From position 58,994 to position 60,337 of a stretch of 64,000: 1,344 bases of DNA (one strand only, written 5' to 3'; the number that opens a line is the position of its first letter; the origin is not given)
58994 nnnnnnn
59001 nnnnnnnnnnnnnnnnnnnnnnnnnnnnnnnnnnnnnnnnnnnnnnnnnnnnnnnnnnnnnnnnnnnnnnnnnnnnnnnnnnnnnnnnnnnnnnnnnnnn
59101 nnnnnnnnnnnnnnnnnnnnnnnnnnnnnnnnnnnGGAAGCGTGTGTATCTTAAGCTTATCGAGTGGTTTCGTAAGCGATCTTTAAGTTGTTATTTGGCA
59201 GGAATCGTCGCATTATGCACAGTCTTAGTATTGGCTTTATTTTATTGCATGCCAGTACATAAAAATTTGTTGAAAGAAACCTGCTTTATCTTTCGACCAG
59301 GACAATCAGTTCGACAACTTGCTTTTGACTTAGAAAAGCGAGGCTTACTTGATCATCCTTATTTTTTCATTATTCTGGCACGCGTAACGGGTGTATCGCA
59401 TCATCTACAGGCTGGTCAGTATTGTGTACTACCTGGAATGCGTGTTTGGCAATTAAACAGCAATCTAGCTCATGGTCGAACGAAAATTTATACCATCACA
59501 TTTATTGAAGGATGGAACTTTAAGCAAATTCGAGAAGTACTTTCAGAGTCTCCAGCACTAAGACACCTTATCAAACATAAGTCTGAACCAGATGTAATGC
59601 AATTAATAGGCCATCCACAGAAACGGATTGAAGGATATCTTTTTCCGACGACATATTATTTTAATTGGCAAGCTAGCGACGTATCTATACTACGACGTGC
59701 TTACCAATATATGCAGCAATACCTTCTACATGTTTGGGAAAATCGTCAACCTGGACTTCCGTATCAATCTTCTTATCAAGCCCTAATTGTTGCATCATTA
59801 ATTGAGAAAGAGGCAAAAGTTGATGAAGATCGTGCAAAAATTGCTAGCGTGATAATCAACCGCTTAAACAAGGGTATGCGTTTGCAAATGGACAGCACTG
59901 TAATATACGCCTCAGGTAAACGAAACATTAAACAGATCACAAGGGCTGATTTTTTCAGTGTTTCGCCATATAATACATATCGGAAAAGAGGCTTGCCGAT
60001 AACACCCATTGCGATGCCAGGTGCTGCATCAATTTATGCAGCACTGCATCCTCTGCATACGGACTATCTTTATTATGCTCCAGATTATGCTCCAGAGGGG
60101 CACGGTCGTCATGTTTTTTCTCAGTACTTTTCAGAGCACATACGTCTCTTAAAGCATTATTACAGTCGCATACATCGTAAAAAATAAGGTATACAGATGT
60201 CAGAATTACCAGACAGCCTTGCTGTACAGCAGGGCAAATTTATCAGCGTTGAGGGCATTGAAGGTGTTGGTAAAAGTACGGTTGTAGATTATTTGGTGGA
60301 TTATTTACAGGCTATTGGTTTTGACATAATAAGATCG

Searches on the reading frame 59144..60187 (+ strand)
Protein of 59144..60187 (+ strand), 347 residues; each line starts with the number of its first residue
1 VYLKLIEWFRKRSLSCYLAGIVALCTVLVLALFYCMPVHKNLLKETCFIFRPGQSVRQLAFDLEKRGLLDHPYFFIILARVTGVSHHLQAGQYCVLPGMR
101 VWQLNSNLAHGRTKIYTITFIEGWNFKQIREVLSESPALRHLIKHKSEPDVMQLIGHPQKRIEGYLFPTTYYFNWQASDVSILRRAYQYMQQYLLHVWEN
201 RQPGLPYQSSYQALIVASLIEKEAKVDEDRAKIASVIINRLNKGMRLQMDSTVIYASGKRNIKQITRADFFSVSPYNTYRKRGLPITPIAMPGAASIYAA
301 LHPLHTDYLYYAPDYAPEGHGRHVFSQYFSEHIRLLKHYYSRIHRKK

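Call 51: search_protein_families(library=pfam, proteins=[window:59144-60187:+], max_evalue=0.0001)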
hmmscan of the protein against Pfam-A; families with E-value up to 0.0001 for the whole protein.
window:59144-60187:+ (347 aa): 1 family
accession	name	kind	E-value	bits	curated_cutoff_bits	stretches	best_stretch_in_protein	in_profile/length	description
PF02618.21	YceG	-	2.6e-77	260.4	32.4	1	51-334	4-271/275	YceG-like family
